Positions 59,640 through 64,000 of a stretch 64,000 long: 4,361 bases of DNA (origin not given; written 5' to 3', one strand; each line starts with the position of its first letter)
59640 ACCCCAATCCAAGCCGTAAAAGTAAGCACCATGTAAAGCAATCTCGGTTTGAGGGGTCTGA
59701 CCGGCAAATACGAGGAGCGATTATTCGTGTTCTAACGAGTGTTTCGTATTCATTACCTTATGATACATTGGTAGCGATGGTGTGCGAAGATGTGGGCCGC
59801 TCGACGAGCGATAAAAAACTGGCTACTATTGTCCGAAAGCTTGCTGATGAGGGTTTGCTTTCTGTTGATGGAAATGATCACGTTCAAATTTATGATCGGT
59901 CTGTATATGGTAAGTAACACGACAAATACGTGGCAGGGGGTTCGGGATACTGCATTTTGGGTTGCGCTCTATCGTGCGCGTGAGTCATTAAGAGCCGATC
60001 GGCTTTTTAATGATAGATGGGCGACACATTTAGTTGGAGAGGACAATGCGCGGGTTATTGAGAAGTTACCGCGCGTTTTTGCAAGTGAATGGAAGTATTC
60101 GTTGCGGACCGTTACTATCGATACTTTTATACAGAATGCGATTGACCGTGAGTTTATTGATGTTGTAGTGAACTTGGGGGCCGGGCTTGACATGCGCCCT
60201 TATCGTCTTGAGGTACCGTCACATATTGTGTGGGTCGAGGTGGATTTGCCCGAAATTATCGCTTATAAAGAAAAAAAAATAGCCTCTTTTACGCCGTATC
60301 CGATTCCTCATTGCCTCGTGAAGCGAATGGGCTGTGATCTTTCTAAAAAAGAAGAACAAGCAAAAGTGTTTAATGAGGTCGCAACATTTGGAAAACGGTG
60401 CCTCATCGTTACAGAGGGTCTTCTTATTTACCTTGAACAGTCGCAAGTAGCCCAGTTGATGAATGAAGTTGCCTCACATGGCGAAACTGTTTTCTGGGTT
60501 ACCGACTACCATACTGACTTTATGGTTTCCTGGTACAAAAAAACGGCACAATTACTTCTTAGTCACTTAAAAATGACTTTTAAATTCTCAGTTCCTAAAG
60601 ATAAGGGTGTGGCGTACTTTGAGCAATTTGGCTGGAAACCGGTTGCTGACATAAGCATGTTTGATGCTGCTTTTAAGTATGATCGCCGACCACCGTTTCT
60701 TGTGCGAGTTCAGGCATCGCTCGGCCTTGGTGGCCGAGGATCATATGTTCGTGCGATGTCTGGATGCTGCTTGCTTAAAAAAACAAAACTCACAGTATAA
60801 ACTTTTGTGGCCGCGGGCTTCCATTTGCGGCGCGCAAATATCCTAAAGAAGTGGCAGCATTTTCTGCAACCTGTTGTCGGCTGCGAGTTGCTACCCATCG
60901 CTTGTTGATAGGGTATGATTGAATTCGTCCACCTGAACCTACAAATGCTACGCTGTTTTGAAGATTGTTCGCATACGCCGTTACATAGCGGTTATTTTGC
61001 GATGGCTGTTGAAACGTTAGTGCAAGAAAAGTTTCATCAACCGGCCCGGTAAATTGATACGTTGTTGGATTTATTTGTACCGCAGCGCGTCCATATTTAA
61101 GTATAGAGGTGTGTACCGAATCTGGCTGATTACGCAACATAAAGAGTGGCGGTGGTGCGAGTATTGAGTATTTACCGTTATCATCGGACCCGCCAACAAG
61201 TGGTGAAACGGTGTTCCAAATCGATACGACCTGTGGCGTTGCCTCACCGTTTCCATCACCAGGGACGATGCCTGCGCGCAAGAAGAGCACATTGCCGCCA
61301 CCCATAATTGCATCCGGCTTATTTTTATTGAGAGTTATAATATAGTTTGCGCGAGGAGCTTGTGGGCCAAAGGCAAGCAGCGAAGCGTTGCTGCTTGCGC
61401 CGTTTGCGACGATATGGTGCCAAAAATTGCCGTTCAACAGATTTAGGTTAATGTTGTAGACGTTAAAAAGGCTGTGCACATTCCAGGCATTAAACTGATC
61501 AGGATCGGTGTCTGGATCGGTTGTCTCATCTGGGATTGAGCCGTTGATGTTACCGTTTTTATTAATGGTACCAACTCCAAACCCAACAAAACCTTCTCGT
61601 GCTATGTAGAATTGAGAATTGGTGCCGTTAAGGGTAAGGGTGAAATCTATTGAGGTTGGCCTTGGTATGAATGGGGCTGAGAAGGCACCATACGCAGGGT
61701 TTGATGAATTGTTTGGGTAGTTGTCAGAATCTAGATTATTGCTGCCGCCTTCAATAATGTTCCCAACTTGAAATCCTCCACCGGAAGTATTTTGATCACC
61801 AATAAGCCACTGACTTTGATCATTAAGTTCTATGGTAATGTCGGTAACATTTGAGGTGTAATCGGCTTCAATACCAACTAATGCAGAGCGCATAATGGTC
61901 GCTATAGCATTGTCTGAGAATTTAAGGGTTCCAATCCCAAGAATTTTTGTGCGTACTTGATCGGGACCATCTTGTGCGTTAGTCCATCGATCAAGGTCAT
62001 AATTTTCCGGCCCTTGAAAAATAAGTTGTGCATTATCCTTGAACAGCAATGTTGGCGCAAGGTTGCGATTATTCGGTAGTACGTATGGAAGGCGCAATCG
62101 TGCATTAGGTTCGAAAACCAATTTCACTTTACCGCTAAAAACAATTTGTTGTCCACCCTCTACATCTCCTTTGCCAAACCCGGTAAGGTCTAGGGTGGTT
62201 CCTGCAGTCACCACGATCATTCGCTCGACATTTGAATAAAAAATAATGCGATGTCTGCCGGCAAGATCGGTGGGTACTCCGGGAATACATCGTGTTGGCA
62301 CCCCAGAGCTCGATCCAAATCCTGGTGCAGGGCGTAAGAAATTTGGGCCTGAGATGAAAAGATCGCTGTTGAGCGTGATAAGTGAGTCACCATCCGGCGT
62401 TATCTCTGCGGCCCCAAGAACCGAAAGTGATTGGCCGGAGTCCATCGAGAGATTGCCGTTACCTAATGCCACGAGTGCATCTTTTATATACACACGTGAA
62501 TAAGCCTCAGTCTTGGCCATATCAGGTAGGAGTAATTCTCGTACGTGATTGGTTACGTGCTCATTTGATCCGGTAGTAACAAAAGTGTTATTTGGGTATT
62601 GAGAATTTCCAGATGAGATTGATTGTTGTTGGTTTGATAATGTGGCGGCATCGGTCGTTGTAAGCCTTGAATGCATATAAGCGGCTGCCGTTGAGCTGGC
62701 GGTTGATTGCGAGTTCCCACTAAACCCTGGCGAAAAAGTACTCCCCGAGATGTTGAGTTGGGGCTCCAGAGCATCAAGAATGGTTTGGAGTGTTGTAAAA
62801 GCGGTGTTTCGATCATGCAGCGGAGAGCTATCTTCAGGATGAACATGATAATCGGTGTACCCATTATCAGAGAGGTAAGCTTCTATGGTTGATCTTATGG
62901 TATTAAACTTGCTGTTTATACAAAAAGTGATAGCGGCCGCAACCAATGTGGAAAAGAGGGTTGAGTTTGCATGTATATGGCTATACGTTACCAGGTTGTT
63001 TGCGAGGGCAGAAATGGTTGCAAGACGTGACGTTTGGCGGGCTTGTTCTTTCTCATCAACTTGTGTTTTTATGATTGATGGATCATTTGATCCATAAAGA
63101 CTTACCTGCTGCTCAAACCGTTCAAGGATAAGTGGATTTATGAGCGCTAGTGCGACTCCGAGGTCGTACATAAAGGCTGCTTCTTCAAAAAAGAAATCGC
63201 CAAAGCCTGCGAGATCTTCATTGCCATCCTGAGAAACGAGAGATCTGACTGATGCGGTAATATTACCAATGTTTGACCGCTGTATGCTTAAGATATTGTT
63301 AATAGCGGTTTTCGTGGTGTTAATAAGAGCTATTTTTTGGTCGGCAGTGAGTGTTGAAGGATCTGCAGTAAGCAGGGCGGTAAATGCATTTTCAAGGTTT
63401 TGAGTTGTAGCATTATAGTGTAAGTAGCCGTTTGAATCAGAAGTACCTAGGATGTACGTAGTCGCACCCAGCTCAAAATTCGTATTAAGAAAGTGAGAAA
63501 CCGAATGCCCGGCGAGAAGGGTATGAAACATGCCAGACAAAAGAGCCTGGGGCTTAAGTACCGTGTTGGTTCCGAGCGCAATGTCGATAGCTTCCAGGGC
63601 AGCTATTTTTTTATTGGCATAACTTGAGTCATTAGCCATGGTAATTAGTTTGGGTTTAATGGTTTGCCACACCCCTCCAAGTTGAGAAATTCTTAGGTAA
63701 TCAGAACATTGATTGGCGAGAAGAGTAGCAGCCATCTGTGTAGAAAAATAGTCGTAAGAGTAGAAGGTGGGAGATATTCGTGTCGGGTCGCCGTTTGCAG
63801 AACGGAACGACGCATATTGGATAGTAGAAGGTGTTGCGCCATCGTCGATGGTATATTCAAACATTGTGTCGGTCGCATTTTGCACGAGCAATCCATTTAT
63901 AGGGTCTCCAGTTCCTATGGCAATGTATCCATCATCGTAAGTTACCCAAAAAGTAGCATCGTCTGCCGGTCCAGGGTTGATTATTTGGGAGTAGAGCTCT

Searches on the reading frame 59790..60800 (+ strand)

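Call 16: search_protein_families(library=pfam, proteins=[window:59790-60800:+], max_evalue=0.001)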
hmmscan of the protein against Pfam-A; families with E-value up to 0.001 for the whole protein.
window:59790-60800:+ (336 aa): 1 family
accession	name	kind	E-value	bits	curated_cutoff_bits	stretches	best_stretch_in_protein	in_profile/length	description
PF04072.20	LCM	-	2.6e-28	99.6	22.3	1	55-227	1-186/187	Leucine carboxyl methyltransferase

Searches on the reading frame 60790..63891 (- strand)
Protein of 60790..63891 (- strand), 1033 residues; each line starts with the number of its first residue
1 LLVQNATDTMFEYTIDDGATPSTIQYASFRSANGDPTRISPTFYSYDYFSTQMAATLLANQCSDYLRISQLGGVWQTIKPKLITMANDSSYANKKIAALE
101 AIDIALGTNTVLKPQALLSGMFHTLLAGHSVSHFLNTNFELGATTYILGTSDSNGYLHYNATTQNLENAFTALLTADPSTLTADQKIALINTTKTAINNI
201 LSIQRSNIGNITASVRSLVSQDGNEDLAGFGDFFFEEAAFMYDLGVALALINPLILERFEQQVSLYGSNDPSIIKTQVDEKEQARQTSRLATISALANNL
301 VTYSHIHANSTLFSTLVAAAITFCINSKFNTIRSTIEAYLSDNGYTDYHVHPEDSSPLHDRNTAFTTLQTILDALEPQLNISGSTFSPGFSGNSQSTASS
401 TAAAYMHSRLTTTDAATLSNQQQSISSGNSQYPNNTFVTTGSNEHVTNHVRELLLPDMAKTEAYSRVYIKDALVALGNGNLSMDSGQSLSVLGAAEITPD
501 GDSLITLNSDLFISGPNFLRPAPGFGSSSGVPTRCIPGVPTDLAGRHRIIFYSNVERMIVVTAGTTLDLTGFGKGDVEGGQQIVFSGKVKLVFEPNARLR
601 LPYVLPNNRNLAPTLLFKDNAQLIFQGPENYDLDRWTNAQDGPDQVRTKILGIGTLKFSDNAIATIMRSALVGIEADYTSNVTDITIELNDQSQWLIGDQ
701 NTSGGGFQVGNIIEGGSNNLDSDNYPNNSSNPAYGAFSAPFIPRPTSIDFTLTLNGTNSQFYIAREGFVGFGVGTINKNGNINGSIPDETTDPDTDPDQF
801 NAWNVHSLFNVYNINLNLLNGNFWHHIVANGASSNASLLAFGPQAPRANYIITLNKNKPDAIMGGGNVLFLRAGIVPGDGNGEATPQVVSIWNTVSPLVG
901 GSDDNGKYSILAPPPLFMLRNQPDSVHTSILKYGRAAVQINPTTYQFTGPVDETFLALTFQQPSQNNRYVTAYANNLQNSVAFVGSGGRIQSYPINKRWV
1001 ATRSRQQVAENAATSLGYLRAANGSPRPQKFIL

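Call 16: search_protein_families(library=pfam, proteins=[window:60790-63891:-], max_evalue=0.001)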
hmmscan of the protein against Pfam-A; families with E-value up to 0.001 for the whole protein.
window:60790-63891:- (1033 aa): 0 families

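Call 30: find_encoding_contigs(protein=window:60790-63891:-, flank=10000, max_places=2)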
Protein window:60790-63891:- (1033 aa): no gene with exactly this product is on record in the collection.
